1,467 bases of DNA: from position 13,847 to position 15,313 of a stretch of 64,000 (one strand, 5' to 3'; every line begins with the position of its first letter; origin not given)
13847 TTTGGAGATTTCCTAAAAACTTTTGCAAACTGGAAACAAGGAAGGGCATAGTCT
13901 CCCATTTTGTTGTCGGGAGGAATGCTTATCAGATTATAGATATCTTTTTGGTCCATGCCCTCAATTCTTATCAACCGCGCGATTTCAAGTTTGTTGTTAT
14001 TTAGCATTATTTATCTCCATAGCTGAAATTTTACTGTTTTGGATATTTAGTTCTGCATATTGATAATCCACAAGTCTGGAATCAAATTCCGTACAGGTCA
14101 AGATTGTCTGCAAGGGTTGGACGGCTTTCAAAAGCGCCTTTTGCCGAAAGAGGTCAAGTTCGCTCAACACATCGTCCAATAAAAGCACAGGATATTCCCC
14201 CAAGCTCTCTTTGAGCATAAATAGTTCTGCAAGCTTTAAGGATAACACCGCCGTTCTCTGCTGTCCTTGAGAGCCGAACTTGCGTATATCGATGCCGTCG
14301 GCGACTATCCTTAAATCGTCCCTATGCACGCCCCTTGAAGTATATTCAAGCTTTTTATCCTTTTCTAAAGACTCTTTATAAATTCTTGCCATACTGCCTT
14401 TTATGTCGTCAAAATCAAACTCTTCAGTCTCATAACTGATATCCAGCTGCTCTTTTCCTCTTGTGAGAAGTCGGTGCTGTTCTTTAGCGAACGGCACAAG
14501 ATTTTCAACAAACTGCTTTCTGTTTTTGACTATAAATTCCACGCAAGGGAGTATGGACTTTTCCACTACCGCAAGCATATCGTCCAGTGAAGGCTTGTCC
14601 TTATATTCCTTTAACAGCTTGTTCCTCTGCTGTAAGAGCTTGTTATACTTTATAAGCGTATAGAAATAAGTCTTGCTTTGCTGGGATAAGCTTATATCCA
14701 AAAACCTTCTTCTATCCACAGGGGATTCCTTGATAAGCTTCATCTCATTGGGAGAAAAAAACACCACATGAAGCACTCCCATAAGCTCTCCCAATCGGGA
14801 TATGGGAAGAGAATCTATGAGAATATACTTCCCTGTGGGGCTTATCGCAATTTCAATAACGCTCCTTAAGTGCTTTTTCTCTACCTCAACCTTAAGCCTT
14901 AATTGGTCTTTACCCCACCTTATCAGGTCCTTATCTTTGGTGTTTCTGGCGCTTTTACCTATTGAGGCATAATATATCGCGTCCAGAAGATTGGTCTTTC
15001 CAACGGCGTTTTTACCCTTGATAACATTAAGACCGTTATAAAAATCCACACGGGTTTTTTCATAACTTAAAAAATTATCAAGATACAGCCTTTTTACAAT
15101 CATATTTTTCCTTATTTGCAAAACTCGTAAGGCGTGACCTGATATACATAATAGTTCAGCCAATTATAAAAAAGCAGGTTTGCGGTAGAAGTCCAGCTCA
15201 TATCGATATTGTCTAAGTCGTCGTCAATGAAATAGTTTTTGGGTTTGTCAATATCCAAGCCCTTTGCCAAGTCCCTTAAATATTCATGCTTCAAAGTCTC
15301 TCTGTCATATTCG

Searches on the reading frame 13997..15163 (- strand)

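Call 30: search_protein_families(library=pfam, proteins=[window:13997-15163:-], max_evalue=0.001)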
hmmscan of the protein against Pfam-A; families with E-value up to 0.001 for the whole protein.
window:13997-15163:- (388 aa): 4 families
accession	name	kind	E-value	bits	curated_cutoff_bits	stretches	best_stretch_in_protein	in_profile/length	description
PF13476.12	AAA_23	-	1.2e-13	52.6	27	1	25-270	1-184/201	AAA domain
PF02463.25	SMC_N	-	1.5e-13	51.2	40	1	23-351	2-186/220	RecF/RecN/SMC N terminal domain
PF13175.12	AAA_15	-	4e-10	40.3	32.1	1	21-267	1-189/374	AAA ATPase domain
PF13304.12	AAA_21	-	2.2e-07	31.7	27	1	45-348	1-283/304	AAA domain, putative AbiEii toxin, Type IV TA system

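Call 32: search_protein_families(library=padloc, proteins=[window:13997-15163:-], max_evalue=0.01)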
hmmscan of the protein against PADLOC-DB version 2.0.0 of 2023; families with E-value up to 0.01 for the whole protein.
window:13997-15163:- (388 aa): 88 families (the best 25 are shown)
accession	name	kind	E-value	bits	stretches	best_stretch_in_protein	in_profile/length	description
PDLC04135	mad3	-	7.9e-27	92.8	1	23-352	2-312/374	mads_3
PDLC04213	HEC-02A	-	1.4e-11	42.6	1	21-96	1-77/337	-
PDLC00278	PtuA1|PtuA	-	4.2e-11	40.8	1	21-111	1-91/436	AAA ATPase domain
PDLC02980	AriA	-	4.3e-10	38.1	1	45-349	1-284/304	-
PDLC00069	GajA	-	7.5e-10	35.8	1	21-81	1-61/687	AAA ATPase domain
PDLC03859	LmuB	-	2.2e-09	35.1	1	20-95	2-73/611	-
PDLC00298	PtuA1|PtuA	-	5.3e-09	33.6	1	21-65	1-45/423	AAA ATPase domain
PDLC02979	AriA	-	7.1e-09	33.9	1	21-95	1-58/373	-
PDLC00271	PtuA1|PtuA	-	8.4e-09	33.4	1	21-181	1-175/421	AAA ATPase domain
PDLC02336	AbiLi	-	2.3e-08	32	1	23-70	2-48/340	AbiLi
PDLC00071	GajA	-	2.9e-08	31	1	21-83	1-65/588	AAA ATPase domain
PDLC02915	ATPase-Toprim_I-B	-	4.1e-08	30.5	1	21-65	1-44/623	-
PDLC00311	PtuA1|PtuA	-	9.6e-08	29.4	1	21-66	1-46/455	AAA ATPase domain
PDLC00277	PtuA1|PtuA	-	1.4e-07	29.1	1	21-98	1-76/423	AAA ATPase domain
PDLC00305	PtuA1|PtuA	-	3.7e-07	27.8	1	21-102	1-80/392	AAA ATPase domain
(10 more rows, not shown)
